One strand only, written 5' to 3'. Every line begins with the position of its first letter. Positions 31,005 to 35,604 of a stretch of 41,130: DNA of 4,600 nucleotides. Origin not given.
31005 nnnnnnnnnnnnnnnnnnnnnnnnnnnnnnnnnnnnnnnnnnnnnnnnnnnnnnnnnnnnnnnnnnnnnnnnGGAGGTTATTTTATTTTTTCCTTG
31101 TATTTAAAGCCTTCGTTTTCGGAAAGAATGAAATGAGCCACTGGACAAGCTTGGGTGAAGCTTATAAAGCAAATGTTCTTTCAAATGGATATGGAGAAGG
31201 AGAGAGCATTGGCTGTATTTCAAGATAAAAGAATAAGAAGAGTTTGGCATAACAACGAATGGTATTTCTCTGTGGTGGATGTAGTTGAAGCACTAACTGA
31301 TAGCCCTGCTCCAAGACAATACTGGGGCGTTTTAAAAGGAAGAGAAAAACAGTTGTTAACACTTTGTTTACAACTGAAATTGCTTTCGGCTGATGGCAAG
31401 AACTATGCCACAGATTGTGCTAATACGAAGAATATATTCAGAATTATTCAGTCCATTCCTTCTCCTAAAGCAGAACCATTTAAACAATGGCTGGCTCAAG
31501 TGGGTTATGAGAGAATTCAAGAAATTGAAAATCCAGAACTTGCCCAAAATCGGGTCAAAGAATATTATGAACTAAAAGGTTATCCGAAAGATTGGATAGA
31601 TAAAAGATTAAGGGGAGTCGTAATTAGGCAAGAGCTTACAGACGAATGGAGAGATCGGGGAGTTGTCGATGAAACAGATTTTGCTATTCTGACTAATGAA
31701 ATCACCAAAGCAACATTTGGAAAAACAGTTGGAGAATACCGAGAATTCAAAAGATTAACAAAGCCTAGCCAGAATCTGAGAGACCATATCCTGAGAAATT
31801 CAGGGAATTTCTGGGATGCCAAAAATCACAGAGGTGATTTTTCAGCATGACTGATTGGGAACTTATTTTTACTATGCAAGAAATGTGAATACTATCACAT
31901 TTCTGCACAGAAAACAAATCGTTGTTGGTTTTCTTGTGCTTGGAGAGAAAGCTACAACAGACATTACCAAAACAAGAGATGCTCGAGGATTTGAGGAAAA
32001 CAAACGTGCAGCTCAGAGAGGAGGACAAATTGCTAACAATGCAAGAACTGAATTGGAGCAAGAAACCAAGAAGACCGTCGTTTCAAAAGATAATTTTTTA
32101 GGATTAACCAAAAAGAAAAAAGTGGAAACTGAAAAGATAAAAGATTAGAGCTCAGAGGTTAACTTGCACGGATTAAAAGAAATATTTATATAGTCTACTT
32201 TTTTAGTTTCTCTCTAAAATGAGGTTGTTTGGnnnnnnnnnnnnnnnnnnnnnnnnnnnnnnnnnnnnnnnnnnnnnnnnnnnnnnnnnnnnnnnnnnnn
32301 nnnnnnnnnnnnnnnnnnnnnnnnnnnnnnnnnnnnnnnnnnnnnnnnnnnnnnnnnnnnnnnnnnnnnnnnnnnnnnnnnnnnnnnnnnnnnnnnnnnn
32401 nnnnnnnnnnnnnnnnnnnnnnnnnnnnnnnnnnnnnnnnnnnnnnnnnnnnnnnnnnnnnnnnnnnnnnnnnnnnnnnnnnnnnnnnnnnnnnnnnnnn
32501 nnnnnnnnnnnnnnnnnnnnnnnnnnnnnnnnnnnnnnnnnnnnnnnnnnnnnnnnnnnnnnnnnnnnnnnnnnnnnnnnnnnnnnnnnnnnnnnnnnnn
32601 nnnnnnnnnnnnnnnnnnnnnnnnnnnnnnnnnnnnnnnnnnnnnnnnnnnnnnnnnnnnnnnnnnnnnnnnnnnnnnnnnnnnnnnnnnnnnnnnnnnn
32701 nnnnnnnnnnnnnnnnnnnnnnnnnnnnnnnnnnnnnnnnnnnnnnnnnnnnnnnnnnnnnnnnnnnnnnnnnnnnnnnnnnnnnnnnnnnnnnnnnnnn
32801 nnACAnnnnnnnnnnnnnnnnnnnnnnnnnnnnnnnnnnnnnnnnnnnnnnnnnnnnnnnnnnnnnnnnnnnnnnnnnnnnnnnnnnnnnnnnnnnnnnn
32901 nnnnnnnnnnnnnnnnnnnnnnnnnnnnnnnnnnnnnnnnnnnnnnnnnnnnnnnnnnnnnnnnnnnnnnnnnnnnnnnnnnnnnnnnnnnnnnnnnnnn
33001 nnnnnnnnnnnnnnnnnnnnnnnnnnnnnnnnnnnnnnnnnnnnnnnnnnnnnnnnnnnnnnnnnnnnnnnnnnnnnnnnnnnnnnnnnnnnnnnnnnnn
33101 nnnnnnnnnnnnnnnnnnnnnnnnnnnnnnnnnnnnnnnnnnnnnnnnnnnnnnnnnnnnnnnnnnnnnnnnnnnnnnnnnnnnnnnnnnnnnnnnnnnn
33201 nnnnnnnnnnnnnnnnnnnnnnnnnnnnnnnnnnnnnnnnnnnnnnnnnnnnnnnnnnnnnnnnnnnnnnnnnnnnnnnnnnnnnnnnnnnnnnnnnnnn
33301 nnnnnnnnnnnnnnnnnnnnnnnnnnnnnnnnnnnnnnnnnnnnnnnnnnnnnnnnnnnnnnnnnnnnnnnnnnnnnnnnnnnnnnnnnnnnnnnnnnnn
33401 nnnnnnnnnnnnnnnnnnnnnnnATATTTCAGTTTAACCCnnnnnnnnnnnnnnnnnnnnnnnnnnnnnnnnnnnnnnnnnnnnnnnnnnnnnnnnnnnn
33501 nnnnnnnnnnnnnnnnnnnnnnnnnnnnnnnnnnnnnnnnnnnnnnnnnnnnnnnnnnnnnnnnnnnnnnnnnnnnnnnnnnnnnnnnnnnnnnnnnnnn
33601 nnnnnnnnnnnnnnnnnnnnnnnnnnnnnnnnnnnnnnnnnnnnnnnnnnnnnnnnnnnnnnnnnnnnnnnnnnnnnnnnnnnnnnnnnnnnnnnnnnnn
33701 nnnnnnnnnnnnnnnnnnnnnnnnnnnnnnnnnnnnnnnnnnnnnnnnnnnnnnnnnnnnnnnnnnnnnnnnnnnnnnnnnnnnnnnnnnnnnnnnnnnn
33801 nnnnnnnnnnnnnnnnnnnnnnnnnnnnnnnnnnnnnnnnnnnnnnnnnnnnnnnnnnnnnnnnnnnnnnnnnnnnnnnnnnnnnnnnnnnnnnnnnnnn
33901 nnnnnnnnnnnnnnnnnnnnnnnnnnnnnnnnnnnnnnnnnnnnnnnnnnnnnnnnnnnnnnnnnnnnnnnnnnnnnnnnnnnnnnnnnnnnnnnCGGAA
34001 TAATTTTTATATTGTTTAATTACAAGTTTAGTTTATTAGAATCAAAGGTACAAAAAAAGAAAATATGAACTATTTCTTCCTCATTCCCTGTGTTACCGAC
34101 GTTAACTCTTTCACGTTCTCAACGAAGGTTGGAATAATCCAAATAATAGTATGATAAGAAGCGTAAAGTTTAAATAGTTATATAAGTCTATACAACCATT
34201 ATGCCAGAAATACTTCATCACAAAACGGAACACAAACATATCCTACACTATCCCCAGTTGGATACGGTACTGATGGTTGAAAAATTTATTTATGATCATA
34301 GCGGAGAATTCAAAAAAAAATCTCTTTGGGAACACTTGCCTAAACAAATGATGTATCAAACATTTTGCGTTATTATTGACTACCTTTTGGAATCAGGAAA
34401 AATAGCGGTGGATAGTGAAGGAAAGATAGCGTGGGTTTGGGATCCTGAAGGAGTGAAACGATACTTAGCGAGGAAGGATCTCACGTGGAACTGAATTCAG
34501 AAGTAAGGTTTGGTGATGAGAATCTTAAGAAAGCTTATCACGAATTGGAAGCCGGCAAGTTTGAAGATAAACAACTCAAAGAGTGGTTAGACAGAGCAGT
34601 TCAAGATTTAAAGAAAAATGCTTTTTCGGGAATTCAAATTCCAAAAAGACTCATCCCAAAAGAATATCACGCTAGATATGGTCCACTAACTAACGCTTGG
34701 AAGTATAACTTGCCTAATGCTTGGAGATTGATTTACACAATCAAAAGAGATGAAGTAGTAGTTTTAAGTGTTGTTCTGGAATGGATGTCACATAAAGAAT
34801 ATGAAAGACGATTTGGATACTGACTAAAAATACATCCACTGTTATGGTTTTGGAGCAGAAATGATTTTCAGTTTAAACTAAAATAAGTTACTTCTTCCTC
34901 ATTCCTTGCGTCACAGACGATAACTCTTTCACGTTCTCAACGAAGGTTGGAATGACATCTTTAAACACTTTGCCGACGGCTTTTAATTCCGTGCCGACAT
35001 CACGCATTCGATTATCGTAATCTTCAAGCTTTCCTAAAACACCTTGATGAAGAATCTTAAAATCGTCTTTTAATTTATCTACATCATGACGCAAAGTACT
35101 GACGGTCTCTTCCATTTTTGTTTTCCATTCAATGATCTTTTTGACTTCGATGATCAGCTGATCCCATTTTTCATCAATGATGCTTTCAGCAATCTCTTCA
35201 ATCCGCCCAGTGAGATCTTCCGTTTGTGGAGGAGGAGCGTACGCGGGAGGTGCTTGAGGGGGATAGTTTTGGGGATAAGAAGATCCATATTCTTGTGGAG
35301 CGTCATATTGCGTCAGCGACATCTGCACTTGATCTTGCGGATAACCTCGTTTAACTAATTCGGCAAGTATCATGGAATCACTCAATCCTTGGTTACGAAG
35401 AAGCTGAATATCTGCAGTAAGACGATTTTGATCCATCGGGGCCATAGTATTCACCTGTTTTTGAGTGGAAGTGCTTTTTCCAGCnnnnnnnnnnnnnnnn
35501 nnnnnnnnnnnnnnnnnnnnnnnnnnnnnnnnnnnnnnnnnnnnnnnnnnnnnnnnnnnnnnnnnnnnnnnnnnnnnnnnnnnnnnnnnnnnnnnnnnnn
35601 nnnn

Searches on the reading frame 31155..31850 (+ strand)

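Call 33: search_protein_families(library=pfam, proteins=[window:31155-31850:+], max_evalue=0.01)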
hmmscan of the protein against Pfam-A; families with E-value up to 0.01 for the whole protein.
window:31155-31850:+ (231 aa): 1 family
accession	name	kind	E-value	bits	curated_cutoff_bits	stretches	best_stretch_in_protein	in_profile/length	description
PF02498.22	Bro-N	-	4.8e-12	46.8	25.6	1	27-115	2-92/96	BRO family, N-terminal domain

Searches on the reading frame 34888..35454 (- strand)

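Call 71: search_protein_families(library=pfam, proteins=[window:34888-35454:-], max_evalue=0.001)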
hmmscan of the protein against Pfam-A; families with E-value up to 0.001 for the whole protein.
window:34888-35454:- (188 aa): 0 families

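Call 74: search_protein_families(library=pfam, proteins=[window:34888-35454:-], max_evalue=10)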
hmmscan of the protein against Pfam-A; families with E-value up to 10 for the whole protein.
window:34888-35454:- (188 aa): 6 families
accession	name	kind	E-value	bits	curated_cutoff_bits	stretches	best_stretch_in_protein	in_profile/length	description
PF07889.17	DUF1664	-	0.022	15.3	34.6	1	97-140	68-111/124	Protein of unknown function (DUF1664)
PF15821.10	DUF4709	-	0.033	15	27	1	105-157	24-72/110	Domain of unknown function (DUF4709)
PF05791.16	Bacillus_HBL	-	0.042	14.1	29.1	1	95-185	65-156/177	Bacillus haemolytic enterotoxin (HBL)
PF09969.14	DUF2203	-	0.062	14.4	24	1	102-173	17-85/122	Uncharacterized conserved protein (DUF2203)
PF15136.11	UPF0449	-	0.13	13.2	27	1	92-139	49-96/98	Uncharacterised protein family UPF0449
PF06103.16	DUF948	-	0.13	12.8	37.2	1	112-167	22-77/89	Bacterial protein of unknown function (DUF948)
